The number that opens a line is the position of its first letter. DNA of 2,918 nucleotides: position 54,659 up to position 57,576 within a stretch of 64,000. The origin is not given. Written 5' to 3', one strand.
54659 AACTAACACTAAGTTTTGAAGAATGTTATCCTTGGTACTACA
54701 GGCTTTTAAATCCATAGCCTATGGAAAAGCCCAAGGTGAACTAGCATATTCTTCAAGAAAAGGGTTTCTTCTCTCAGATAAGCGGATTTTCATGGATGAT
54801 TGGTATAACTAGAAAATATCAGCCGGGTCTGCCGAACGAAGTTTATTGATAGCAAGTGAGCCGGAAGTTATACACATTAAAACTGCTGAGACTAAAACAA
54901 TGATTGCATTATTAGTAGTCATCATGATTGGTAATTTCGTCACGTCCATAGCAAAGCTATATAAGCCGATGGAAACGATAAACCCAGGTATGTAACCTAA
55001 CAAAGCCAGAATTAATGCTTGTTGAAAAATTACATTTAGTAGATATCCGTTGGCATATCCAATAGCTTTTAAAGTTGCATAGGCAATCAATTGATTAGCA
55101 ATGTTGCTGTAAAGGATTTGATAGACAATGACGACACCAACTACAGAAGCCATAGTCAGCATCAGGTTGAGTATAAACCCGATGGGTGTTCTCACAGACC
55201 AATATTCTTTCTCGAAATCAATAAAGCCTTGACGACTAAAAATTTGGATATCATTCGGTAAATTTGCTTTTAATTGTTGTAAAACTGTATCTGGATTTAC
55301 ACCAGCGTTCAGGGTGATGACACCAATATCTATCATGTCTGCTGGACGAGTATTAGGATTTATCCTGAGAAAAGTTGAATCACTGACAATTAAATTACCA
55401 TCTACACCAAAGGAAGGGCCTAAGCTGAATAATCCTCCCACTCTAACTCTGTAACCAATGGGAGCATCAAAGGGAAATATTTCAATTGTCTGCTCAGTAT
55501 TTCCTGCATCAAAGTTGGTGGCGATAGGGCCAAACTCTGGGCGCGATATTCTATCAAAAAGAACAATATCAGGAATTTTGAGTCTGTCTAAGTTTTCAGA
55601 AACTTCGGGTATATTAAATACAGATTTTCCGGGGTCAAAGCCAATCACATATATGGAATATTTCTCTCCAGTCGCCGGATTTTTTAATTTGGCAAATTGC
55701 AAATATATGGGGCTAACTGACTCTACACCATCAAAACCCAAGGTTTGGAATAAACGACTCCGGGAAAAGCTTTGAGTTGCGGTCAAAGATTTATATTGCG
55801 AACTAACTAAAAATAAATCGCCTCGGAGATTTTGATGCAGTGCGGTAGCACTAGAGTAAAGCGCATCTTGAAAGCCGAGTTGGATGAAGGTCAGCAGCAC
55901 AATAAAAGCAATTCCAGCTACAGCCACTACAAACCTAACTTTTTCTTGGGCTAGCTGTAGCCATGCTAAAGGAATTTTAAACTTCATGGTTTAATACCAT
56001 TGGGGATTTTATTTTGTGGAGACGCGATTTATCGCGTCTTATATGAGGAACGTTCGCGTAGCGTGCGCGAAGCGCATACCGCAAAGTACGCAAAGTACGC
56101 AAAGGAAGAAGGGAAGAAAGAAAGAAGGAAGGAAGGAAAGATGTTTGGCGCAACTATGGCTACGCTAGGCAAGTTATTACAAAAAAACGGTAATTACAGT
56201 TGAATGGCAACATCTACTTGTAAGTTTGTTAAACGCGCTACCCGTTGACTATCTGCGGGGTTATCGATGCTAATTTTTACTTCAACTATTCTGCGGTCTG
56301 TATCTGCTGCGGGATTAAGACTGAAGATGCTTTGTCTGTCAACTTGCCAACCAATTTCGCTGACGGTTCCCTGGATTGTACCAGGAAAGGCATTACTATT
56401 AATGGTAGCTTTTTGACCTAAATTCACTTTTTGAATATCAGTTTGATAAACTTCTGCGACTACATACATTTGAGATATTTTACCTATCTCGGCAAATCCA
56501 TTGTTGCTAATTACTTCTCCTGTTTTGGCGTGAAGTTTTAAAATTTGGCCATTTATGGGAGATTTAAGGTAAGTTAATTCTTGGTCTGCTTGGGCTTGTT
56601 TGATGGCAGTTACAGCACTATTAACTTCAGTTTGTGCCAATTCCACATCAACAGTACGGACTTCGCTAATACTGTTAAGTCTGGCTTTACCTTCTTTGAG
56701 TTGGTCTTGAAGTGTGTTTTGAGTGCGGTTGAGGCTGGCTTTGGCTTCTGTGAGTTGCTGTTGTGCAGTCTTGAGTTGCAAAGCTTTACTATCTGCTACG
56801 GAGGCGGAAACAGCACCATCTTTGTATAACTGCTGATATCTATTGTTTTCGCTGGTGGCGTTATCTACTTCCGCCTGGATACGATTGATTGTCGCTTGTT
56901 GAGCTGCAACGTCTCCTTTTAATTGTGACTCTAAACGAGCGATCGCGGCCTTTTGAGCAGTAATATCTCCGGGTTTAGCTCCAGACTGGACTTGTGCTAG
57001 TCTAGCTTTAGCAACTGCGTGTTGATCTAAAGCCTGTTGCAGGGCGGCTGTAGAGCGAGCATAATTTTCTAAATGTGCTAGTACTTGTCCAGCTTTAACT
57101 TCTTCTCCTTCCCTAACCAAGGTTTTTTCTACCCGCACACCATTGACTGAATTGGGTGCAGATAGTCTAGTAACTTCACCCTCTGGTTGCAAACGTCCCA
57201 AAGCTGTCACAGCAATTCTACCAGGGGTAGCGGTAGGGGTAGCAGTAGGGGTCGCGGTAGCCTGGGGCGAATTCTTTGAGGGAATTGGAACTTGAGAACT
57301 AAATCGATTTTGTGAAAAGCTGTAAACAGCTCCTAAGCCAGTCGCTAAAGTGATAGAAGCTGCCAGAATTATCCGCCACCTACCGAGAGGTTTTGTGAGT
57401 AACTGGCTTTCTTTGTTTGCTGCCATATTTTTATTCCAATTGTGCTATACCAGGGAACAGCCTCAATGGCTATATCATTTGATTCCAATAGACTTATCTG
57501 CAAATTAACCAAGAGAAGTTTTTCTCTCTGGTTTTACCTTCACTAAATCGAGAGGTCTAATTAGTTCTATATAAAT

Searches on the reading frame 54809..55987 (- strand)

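Call 85: search_protein_families(library=pfam, proteins=[window:54809-55987:-], max_evalue=0.00001)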
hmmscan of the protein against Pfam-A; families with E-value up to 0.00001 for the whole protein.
window:54809-55987:- (392 aa): 1 family
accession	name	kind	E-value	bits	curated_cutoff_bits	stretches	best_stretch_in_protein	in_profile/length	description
PF02687.27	FtsX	-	2.4e-12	47.4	25.5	1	275-388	2-120/120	FtsX-like permease C-terminal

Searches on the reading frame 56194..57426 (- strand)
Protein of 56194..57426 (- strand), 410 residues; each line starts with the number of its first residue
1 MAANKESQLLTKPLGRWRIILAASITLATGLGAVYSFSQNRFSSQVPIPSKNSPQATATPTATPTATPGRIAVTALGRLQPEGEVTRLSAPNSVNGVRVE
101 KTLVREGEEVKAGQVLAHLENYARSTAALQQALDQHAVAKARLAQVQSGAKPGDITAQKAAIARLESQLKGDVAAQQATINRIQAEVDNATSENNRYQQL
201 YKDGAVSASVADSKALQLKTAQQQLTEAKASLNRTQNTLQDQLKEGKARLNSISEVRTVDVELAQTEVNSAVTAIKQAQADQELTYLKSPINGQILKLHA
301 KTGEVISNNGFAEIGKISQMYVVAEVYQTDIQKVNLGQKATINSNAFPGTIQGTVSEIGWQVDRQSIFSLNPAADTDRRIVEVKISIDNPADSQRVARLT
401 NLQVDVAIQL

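Call 85: search_protein_families(library=pfam, proteins=[window:56194-57426:-], max_evalue=0.00001)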
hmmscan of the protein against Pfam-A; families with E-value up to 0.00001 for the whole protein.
window:56194-57426:- (410 aa): 2 families
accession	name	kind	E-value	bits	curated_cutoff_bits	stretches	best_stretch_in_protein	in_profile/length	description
PF16576.10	HlyD_D23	-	5.8e-15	55.6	30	1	169-366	8-192/214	Barrel-sandwich domain of CusB or HlyD membrane-fusion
PF13437.12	HlyD_3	-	1.1e-09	39.4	22.2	1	287-390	2-96/106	HlyD family secretion protein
